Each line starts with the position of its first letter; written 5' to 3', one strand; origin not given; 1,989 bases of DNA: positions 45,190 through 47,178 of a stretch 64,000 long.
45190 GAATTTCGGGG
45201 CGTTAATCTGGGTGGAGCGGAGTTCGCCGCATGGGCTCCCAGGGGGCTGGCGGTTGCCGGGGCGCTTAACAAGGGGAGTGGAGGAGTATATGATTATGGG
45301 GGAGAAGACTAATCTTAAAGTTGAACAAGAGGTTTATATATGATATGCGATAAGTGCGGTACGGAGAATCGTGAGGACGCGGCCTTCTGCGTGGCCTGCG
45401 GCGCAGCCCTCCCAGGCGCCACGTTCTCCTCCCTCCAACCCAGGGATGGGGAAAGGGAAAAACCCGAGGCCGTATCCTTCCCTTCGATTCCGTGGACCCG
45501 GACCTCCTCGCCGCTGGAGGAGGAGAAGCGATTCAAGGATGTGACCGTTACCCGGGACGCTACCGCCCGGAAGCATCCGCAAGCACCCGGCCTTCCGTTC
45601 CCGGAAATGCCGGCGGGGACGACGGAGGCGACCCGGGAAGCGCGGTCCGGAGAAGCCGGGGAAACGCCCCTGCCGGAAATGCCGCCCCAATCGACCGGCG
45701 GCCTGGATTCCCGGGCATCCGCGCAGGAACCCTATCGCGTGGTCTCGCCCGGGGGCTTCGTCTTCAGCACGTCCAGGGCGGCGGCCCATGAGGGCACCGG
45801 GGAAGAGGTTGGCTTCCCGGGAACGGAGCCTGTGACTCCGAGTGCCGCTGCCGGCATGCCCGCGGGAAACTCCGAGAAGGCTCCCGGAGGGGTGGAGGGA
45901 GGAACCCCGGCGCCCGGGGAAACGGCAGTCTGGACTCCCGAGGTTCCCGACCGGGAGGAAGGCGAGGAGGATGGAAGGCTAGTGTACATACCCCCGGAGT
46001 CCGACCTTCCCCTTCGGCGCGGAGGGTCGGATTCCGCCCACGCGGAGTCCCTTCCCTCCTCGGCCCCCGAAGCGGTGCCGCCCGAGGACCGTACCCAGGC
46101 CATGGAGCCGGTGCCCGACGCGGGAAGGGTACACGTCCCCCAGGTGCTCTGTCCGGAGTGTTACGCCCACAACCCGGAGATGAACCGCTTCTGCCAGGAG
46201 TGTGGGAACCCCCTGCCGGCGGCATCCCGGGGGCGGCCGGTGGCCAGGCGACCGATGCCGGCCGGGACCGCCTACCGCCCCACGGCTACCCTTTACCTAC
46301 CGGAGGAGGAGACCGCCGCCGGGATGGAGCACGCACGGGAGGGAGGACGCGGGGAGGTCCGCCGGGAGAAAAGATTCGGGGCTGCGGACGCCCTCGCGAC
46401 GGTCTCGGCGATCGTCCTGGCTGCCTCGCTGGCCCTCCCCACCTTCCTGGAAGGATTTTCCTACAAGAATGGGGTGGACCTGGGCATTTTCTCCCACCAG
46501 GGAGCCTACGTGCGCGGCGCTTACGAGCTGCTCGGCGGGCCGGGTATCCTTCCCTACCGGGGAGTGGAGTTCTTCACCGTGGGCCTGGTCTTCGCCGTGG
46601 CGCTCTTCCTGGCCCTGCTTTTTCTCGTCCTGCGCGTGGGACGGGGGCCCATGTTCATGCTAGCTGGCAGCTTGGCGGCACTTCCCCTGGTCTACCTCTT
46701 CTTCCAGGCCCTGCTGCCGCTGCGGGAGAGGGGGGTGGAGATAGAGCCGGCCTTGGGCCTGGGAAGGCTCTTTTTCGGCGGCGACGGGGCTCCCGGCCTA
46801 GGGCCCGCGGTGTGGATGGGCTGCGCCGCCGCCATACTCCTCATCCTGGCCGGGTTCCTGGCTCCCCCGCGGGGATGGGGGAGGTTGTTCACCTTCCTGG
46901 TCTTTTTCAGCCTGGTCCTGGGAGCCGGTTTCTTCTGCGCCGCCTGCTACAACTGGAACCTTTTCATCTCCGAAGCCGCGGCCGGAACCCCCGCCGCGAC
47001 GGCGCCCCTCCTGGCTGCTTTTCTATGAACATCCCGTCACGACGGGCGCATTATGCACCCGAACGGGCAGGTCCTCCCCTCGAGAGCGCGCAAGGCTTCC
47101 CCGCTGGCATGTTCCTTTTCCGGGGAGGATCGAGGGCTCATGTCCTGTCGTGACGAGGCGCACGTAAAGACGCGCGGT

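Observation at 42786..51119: Cluster of B-box-zinc-finger CPBP proteases, a double-zinc-ribbon membrane protein, an orphan MFP lipoprotein and an MrfA-like helicase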

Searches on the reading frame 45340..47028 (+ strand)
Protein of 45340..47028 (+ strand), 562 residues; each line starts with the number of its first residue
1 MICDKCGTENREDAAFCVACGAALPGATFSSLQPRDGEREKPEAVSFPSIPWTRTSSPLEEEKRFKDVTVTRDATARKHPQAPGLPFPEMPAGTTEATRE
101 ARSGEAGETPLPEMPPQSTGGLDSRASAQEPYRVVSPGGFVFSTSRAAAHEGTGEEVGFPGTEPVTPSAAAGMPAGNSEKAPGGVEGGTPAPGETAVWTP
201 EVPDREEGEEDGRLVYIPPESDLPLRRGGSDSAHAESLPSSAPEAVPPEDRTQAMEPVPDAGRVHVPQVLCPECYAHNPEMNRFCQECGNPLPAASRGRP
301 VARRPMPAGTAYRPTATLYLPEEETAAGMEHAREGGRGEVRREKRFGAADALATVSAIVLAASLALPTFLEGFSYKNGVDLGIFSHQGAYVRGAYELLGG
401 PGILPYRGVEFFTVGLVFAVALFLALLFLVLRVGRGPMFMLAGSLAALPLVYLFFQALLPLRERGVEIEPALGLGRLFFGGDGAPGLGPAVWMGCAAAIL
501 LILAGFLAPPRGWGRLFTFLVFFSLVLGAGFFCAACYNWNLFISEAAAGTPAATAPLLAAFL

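Call 3: search_protein_families(library=pfam, proteins=[window:45340-47028:+], max_evalue=0.1)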
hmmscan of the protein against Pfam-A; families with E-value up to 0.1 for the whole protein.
window:45340-47028:+ (562 aa): 7 families
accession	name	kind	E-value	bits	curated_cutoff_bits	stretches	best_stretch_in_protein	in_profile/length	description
PF13240.11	Zn_Ribbon_1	-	3.9e-09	36.4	25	2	3-24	2-23/23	zinc-ribbon domain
PF12773.13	DZR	-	4.3e-08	33.6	27.3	2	271-293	1-23/45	Double zinc ribbon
PF24463.1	DUF7577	-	5.4e-06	26.3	28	2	3-25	5-27/27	Domain of unknown function (DUF7577)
PF13248.11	Zn_ribbon_3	-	0.00018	21.3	27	1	3-22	5-24/26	zinc-ribbon domain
PF18912.6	DZR_2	-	0.0014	18.9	27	1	265-295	18-49/56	Double zinc ribbon domain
PF17032.10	Zn_ribbon_15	-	0.0064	17.7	28.9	0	2-21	54-73/73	zinc-ribbon family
PF00641.23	Zn_ribbon_RanBP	-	0.012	15.3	27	1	3-23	7-27/30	Zn-finger in Ran binding protein and others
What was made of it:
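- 45340..47028 (+): Zn-ribbon / disordered linker / Zn-ribbon / 5-TM protein (562 aa), a lineage-restricted family. Pfam Zn_Ribbon_1 and DZR (call 3).
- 45346..45411 (+): Zinc ribbon 1 (aa 3-24). PF13240, stretch 3-24 (call 3).
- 46150..46218 (+): Zinc ribbon 2 (aa 271-293). PF12773, stretch 271-293 (call 3).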

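Call 4: search_protein_families(library=ncbifam, proteins=[window:45340-47028:+], max_evalue=0.1)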
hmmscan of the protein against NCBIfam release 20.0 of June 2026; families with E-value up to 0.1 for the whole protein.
window:45340-47028:+ (562 aa): 3 families
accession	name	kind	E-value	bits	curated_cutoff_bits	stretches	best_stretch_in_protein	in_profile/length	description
NF011149.0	PRK14559.1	equivalog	2.3e-05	23.4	374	1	269-292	2-25/642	serine/threonine phosphatase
NF003161.0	PRK04136.1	equivalog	0.049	13.2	54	0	270-290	16-36/49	50S ribosomal protein L40e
NF049953.1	ribbon_DG_selen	exception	0.057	13.3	130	0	2-28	7-33/172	zinc ribbon-containing (seleno)protein DG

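Call 28: find_homologous_proteins(query=window:45340-47028:+)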
Query window:45340-47028:+ (562 aa): 47 proteins with E <= 0.001 among 8000 candidates.
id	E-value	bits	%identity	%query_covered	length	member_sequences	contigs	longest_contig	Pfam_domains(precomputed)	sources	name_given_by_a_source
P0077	1.1e-260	884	100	71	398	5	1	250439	-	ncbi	ncbi:hypothetical protein [Candidatus Solincola sp.]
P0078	1.1e-195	670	61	98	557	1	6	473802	PF13240.12,PF12773.14,PF24463.2,PF13248.12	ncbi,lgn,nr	ncbi:MAG: zinc-ribbon domain-containing protein [Actinobacteria bacterium]|nr:zinc-ribbon domain-con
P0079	5.3e-193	661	60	98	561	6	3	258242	PF13240.12,PF12773.14,PF24463.2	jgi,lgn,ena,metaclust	metaclust:\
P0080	8.7e-180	617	57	98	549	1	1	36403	PF13240.12,PF12773.14,PF24463.2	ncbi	-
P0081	3.8e-169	582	64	81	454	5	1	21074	PF13240.12,PF12773.14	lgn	-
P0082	5.9e-152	525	56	84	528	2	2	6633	PF13240.12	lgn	-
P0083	1.1e-150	521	63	74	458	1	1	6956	PF13240.12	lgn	-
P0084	1.2e-146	508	70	60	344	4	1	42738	PF13240.12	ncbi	ncbi:MAG: zinc-ribbon domain-containing protein [Actinomycetota bacterium]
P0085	6.7e-130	452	60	63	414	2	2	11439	PF18912.7,PF13240.12,PF12773.14,PF24463.2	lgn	-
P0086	1.4e-116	409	62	54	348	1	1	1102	-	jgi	-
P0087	6.4e-112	393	45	97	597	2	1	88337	PF13240.12,PF12773.14,PF24463.2,PF24460.2,PF13248.12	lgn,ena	-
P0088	1.3e-110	389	59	60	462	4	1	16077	-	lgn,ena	-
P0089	1.5e-110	389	62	53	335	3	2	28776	-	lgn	-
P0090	1.6e-108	382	53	70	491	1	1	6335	PF13240.12,PF12773.14,PF24463.2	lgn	-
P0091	8.2e-107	376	44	97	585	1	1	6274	PF13240.12,PF12773.14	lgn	-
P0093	1.5e-103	365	51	60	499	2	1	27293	PF13240.12,PF12773.14,PF24463.2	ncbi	-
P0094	2.5e-102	361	52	59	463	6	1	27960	PF13240.12,PF12773.14,PF24463.2,PF13248.12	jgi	-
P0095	1.6e-101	359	47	70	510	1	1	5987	PF13240.12,PF12773.14,PF24463.2,PF24460.2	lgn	-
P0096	4.3e-100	354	40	98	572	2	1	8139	PF13240.12,PF12773.14,PF24463.2,PF13248.12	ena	-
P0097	1.3e-99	352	51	7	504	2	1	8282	PF13240.12,PF12773.14,PF24463.2,PF13248.12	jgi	jgi:hypothetical protein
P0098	4.7e-98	347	48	64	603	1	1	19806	PF13240.12,PF12773.14,PF24463.2,PF13248.12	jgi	jgi:hypothetical protein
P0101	3.8e-96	341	53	6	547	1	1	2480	PF13240.12,PF12773.14,PF24463.2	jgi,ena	-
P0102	1.3e-95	339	49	59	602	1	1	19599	PF18912.7,PF13240.12,PF12773.14,PF24463.2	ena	-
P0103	1.6e-95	339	47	60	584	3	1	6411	PF13240.12,PF12773.14,PF24463.2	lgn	-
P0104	4.4e-95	338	43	73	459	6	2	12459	PF13240.12,PF12773.14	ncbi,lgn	-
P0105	6.3e-94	334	49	59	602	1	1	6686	PF18912.7,PF13240.12,PF12773.14,PF24463.2,PF13248.12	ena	-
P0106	5.3e-93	331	49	59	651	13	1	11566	PF18912.7,PF13240.12,PF12773.14,PF24463.2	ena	-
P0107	5.5e-93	331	56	51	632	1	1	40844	PF13240.12,PF12773.14,PF24463.2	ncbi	ncbi:MAG: zinc-ribbon domain-containing protein [Actinomycetota bacterium]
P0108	6.0e-93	330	47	62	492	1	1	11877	PF13240.12,PF12773.14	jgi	jgi:zinc-ribbon domain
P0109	8.3e-93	330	44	7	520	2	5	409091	PF13240.12,PF12773.14,PF24463.2,PF13248.12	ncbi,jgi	jgi:hypothetical protein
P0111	8.4e-92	327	49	59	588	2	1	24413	PF13240.12,PF12773.14,PF24463.2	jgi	jgi:ribosomal protein L40E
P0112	8.5e-91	323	38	97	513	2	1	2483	PF13240.12,PF12773.14,PF24463.2,PF27618.1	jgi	jgi:hypothetical protein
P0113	1.7e-90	322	53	55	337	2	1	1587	PF13240.12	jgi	-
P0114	4.6e-90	321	46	62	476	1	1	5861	PF13240.12,PF12773.14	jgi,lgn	jgi:hypothetical protein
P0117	3.6e-84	302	44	63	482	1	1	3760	PF13240.12,PF12773.14,PF24463.2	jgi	jgi:hypothetical protein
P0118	2.0e-83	299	47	52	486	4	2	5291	PF13240.12,PF12773.14,PF24463.2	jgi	jgi:hypothetical protein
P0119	2.6e-83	299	43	66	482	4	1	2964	PF13240.12,PF12773.14,PF24463.2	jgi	-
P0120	4.1e-82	295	46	59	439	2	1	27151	PF13240.12,PF12773.14,PF24463.2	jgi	-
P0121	4.5e-81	291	46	60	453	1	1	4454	PF13240.12,PF12773.14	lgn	-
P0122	2.5e-78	282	48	59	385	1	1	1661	PF13240.12,PF12773.14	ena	-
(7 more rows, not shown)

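Call 72: search_protein_families(library=padloc, proteins=[window:45340-47028:+], max_evalue=0.001)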
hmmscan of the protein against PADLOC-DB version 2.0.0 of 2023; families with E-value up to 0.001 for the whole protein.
window:45340-47028:+ (562 aa): 0 families
